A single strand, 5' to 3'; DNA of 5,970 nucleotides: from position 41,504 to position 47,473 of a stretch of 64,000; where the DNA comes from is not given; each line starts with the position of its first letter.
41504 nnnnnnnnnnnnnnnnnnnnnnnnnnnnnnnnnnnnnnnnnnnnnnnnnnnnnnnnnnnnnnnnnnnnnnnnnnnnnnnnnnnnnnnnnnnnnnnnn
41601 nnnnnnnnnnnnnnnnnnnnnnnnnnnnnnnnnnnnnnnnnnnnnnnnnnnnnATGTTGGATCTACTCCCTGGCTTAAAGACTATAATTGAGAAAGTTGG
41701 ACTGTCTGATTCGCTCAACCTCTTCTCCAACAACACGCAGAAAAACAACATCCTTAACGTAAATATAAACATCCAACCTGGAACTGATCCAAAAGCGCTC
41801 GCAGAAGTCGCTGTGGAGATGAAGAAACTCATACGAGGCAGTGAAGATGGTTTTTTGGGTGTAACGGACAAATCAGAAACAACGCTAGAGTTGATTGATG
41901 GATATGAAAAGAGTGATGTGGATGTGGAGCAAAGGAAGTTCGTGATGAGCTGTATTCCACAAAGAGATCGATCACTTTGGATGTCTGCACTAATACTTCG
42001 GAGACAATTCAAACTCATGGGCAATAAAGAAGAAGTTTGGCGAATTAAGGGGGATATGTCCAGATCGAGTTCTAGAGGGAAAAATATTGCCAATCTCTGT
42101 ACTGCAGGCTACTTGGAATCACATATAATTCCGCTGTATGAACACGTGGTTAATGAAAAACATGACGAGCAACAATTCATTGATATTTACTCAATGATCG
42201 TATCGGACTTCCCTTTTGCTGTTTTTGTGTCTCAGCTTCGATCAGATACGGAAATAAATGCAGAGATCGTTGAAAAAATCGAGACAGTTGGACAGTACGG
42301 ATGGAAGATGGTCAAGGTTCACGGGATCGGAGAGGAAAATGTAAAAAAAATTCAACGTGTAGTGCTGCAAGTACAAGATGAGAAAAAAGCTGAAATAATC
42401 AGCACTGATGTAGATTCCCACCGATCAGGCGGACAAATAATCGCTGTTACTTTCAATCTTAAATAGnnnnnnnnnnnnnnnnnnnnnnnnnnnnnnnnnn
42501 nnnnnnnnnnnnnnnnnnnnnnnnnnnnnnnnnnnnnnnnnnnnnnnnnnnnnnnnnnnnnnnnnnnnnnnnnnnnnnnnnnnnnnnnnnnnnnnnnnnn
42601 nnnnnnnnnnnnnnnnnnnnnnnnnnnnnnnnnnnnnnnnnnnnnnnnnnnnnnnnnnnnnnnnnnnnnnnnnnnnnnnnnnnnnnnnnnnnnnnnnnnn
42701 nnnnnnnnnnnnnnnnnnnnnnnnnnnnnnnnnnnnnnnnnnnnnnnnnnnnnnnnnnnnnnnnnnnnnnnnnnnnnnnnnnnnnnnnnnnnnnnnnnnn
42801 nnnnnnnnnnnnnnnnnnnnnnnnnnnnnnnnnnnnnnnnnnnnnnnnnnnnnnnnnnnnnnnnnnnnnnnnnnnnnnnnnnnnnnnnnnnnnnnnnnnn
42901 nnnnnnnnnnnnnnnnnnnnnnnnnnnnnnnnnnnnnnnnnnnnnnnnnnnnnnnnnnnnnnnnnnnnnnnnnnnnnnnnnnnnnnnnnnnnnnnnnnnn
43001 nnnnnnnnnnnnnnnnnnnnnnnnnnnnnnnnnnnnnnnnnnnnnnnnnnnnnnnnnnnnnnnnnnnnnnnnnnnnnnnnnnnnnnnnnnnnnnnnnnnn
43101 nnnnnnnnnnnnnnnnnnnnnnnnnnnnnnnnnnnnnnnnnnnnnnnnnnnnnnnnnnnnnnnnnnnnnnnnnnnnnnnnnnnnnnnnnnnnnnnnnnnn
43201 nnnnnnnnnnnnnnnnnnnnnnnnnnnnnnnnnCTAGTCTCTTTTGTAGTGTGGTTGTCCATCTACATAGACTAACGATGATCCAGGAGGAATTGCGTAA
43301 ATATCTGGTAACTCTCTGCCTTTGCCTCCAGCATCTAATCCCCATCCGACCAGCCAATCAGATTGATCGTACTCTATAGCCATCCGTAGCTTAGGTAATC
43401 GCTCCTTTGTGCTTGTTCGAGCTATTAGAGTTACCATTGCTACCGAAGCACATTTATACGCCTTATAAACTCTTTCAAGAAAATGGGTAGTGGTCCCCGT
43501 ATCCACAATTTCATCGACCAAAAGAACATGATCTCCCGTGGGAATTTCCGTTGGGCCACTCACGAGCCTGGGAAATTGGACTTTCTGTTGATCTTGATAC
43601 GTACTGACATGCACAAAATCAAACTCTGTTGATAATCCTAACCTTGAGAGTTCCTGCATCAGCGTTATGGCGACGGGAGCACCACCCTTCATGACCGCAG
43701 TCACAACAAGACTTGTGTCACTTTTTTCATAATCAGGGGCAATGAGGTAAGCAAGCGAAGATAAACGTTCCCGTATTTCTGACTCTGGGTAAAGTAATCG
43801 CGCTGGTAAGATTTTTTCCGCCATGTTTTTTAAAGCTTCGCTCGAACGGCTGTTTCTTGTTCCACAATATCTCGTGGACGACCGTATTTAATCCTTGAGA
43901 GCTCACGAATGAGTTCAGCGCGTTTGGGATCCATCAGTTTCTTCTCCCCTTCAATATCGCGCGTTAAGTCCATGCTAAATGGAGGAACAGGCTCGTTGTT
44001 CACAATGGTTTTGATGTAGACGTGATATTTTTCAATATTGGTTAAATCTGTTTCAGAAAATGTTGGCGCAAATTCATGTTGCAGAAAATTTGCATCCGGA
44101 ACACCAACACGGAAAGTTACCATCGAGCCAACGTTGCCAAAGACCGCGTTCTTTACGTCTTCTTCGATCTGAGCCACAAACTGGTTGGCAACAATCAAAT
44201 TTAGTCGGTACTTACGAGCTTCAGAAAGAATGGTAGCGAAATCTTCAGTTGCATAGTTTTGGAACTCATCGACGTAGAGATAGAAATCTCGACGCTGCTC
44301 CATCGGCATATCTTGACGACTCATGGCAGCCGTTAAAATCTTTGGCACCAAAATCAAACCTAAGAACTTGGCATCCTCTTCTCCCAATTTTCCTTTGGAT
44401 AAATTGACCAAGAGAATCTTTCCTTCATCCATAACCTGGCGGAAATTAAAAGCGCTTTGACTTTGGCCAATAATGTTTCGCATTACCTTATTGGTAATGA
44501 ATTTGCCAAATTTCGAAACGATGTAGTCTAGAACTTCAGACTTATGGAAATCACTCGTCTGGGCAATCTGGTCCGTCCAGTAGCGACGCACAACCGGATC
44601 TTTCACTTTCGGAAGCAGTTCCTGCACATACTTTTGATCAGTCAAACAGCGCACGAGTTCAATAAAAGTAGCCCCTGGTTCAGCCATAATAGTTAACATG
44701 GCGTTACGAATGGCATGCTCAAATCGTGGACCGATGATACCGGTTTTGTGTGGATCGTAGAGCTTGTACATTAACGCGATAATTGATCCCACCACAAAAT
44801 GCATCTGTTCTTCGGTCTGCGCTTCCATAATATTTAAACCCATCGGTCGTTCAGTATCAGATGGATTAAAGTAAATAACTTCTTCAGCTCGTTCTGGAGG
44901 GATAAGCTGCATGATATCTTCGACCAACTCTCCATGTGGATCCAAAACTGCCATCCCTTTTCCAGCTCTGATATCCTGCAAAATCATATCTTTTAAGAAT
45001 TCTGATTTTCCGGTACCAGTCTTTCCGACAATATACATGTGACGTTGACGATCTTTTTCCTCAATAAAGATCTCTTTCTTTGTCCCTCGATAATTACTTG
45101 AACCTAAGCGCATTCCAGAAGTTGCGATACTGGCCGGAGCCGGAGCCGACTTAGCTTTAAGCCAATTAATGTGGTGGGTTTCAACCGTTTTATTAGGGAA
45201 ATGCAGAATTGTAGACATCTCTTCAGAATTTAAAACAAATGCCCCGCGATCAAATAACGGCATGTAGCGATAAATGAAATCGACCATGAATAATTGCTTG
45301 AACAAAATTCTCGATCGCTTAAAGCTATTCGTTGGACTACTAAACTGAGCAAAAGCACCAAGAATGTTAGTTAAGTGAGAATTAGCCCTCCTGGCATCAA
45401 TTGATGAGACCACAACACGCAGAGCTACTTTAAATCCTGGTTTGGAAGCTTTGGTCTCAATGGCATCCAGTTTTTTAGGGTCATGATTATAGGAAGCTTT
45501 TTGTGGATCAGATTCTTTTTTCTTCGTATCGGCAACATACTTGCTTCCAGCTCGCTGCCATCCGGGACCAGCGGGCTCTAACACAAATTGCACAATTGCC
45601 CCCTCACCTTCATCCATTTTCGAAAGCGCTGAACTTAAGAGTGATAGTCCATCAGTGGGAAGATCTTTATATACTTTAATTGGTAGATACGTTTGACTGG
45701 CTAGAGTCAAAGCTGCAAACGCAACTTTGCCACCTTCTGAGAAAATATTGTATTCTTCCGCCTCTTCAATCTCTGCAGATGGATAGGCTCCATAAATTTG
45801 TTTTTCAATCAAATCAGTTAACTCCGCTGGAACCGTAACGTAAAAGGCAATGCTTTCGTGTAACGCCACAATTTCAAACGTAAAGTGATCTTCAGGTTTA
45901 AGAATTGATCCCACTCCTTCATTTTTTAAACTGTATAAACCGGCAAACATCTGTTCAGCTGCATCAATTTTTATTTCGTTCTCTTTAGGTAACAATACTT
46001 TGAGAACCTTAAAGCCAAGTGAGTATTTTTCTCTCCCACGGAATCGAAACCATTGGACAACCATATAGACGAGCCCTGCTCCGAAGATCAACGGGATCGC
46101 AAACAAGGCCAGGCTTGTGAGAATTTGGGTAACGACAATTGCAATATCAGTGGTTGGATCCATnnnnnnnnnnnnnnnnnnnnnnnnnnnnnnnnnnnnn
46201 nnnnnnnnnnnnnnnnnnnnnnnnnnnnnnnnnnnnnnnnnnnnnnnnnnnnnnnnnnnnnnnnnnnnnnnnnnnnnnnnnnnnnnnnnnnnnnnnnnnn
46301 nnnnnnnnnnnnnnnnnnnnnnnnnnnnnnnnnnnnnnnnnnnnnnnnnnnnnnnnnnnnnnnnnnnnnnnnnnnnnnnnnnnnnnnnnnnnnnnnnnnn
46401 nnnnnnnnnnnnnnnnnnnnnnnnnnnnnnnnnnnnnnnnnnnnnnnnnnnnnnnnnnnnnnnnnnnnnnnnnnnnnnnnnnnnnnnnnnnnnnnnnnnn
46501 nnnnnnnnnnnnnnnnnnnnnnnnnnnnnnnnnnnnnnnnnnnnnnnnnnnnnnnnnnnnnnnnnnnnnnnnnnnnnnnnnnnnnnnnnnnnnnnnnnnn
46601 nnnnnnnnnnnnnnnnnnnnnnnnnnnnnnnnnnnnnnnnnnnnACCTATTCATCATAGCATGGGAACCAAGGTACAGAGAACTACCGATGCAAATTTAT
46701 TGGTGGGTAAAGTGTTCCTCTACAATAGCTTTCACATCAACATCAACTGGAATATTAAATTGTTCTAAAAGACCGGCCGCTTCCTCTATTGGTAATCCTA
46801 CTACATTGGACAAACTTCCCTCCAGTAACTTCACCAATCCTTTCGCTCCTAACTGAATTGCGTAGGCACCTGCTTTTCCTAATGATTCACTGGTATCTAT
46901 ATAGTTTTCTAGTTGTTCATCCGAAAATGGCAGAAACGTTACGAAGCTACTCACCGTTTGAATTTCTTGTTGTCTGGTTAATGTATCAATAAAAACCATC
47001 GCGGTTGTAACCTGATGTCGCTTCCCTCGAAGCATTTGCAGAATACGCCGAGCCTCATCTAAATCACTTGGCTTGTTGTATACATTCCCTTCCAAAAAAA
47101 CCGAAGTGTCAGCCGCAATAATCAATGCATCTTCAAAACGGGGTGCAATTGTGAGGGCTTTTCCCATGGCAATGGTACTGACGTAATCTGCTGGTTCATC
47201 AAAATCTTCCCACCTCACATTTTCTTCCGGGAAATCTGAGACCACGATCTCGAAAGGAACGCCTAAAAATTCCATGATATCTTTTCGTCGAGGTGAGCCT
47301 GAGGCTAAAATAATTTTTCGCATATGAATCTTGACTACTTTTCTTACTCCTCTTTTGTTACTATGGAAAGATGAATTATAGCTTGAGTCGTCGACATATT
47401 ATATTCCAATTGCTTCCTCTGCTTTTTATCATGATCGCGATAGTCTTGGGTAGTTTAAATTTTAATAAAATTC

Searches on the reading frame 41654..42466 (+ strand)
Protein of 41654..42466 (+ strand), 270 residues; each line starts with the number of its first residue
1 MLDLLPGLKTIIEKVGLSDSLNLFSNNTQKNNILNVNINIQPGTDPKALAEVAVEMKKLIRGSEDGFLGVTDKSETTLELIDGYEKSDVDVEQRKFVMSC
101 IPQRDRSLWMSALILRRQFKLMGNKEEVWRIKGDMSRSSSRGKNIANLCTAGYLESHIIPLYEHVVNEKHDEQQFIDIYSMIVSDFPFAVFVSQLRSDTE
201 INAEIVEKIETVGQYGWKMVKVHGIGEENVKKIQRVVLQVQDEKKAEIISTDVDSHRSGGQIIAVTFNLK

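Call 5: search_protein_families(library=pfam, proteins=[window:41654-42466:+], max_evalue=0.1)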
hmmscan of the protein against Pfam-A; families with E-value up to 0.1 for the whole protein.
window:41654-42466:+ (270 aa): 1 family
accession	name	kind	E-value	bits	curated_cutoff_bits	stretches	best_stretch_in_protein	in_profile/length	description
PF08786.17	DcrB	-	0.09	13.3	27.2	0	20-81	14-73/127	DcrB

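Call 6: search_protein_families(library=ncbifam, proteins=[window:41654-42466:+], max_evalue=0.1)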
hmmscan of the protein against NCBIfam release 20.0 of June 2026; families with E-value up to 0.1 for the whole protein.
window:41654-42466:+ (270 aa): 0 families

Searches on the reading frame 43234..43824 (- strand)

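Call 11: search_protein_families(library=pfam, proteins=[window:43234-43824:-], max_evalue=0.01)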
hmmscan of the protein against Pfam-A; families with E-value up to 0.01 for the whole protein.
window:43234-43824:- (196 aa): 2 families
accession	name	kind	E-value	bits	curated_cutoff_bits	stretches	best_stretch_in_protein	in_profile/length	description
PF00156.33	Pribosyltran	-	6.2e-15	55.3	26.3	1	35-143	27-133/158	Phosphoribosyl transferase domain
PF14681.12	UPRTase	-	0.0012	18.8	27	1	36-138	65-163/206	Uracil phosphoribosyltransferase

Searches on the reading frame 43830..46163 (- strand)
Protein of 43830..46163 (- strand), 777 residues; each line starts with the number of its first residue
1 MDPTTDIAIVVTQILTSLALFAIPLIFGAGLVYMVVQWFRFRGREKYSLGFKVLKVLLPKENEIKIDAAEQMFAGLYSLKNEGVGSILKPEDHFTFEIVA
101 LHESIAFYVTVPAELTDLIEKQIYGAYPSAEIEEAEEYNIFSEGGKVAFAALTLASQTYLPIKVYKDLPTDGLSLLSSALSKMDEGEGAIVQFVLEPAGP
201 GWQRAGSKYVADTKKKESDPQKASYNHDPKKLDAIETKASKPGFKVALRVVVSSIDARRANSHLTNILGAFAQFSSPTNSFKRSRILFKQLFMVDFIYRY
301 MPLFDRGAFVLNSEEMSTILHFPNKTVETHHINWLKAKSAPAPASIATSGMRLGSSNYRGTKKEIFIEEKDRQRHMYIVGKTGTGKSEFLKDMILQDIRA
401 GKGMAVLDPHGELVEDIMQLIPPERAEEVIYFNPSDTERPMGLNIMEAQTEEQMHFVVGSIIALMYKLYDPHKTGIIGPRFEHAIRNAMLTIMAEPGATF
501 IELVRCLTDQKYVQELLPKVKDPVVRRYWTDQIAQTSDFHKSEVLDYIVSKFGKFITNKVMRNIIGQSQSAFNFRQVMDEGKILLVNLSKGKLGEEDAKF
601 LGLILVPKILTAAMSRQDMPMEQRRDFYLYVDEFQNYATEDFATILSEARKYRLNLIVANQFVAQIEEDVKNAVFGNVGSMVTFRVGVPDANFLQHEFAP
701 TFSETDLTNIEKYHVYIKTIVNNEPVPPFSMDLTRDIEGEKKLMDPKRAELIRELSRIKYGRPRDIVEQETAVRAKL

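Call 11: search_protein_families(library=pfam, proteins=[window:43830-46163:-], max_evalue=0.01)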
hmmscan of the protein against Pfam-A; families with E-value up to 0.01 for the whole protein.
window:43830-46163:- (777 aa): 5 families
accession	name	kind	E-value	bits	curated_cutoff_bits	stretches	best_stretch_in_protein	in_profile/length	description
PF10412.15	TrwB_AAD_bind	-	4e-10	39.6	20.5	1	367-686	9-310/387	Type IV secretion-system coupling protein DNA-binding domain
PF01935.23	DUF87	-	1.9e-07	31.8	23.2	1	371-456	21-100/220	Helicase HerA, central domain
PF12696.13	TraG-D_C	-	0.00023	21.5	22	1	628-694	3-72/126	TraM recognition site of TraD and TraG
PF01580.24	FtsK_SpoIIIE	-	0.0013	18.7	24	1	365-395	31-61/221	FtsK/SpoIIIE family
PF00270.35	DEAD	-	0.0096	16.1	26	0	371-419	12-63/167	DEAD/DEAH box helicase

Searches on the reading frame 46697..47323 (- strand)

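Call 11: search_protein_families(library=pfam, proteins=[window:46697-47323:-], max_evalue=0.01)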
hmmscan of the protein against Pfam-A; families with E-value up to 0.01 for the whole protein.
window:46697-47323:- (208 aa): 1 family
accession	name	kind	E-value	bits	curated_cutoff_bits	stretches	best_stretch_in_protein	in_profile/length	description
PF02545.19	Maf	-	3.4e-50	170.7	27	1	3-189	1-187/187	Maf-like protein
